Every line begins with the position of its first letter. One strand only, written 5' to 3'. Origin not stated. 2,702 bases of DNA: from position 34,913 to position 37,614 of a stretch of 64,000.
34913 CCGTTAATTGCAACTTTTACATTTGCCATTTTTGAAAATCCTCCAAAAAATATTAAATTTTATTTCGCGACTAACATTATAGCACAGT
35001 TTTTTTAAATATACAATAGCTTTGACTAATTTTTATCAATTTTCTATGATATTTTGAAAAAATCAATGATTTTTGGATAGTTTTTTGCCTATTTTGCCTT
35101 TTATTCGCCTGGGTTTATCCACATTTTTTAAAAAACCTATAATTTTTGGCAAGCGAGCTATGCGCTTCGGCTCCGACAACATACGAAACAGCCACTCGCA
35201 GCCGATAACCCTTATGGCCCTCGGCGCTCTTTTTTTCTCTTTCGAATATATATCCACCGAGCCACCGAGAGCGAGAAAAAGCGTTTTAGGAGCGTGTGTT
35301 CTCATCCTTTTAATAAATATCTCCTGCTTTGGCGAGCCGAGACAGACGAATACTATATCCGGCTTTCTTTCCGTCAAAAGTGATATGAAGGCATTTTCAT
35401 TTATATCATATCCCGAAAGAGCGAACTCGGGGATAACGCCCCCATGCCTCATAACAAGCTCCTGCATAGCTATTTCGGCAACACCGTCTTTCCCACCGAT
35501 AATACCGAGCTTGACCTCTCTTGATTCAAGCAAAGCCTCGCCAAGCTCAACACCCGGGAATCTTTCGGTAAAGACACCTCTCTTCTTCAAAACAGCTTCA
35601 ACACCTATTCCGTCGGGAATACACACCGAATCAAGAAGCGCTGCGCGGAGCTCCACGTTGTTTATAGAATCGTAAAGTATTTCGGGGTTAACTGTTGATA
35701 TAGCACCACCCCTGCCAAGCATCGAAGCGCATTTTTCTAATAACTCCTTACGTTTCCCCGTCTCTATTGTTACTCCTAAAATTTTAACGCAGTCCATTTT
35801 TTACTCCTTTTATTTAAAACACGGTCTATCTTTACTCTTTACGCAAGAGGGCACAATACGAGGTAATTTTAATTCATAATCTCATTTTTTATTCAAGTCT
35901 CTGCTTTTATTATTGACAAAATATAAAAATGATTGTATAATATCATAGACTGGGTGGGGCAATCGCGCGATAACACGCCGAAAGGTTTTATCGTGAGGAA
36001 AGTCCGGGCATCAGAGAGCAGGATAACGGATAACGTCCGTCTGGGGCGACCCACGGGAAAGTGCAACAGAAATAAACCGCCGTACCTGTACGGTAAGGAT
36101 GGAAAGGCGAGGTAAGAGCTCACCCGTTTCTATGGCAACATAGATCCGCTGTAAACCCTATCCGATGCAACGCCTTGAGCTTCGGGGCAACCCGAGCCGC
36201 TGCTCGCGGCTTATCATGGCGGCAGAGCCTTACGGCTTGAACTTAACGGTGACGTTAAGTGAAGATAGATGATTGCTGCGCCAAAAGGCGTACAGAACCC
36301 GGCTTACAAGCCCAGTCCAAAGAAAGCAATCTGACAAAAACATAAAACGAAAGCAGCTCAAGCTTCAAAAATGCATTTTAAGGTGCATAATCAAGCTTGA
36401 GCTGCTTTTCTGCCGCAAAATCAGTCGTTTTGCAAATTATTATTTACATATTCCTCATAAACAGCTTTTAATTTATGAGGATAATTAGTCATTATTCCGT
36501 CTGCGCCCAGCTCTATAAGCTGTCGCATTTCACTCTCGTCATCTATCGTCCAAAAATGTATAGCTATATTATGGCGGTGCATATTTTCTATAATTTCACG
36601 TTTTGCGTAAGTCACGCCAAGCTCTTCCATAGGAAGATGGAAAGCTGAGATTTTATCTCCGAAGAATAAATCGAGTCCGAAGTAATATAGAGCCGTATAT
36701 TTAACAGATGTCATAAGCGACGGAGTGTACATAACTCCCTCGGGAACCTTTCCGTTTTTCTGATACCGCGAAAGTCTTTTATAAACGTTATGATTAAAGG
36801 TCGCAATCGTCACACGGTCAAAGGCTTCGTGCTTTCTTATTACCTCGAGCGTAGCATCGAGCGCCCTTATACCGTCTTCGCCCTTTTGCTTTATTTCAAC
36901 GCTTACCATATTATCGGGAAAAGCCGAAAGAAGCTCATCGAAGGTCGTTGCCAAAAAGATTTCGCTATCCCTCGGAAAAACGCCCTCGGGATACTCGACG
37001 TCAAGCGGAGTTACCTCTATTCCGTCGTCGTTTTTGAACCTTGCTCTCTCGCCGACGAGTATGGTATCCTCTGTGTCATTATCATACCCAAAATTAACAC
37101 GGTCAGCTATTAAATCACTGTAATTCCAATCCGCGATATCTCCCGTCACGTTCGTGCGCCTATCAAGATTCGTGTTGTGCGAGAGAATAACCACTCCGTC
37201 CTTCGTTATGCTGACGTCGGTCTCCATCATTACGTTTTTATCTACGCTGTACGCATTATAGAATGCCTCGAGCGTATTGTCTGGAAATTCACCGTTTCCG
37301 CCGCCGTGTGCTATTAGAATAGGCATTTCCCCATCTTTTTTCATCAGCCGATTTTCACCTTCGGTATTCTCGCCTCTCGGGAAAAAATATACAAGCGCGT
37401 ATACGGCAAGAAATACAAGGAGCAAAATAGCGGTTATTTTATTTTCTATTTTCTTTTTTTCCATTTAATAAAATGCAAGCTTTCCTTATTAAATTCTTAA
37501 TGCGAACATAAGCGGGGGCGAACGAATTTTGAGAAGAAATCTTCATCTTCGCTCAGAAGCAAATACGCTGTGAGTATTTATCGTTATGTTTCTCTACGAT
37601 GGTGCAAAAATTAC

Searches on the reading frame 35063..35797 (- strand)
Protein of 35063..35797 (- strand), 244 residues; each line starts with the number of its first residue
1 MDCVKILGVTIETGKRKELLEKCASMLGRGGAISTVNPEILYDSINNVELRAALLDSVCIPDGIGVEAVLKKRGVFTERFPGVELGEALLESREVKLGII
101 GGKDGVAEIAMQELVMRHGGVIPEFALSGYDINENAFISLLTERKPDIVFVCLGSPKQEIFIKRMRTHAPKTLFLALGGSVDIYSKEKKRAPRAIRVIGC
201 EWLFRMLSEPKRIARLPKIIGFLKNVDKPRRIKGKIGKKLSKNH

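Call 71: search_protein_families(library=pfam, proteins=[window:35063-35797:-], max_evalue=0.0001)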
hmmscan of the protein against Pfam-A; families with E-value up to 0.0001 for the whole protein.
window:35063-35797:- (244 aa): 1 family
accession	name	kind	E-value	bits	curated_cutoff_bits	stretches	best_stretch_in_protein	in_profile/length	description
PF03808.19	Glyco_tran_WecG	-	7.5e-38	130.4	27.4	1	58-215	3-166/168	Glycosyl transferase WecG/TagA/CpsF family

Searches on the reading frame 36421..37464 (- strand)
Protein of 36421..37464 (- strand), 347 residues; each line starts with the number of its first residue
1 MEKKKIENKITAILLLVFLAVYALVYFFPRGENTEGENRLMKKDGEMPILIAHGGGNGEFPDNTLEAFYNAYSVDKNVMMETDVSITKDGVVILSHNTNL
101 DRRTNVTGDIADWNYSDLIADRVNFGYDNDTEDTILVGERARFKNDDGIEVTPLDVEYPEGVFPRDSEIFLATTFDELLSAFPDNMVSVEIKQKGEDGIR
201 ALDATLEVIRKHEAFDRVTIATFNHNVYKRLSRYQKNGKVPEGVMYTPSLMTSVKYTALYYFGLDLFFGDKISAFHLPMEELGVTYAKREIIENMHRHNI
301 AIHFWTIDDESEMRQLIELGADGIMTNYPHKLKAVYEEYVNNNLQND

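Call 71: search_protein_families(library=pfam, proteins=[window:36421-37464:-], max_evalue=0.0001)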
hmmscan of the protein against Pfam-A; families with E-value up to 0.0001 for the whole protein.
window:36421-37464:- (347 aa): 2 families
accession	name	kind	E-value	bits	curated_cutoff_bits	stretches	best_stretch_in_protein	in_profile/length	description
PF03009.23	GDPD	-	1.4e-30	107.7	23.6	1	53-330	1-243/244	Glycerophosphoryl diester phosphodiesterase family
PF13653.12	GDPD_2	-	1.1e-09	38.8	27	1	304-329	4-29/30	Glycerophosphoryl diester phosphodiesterase family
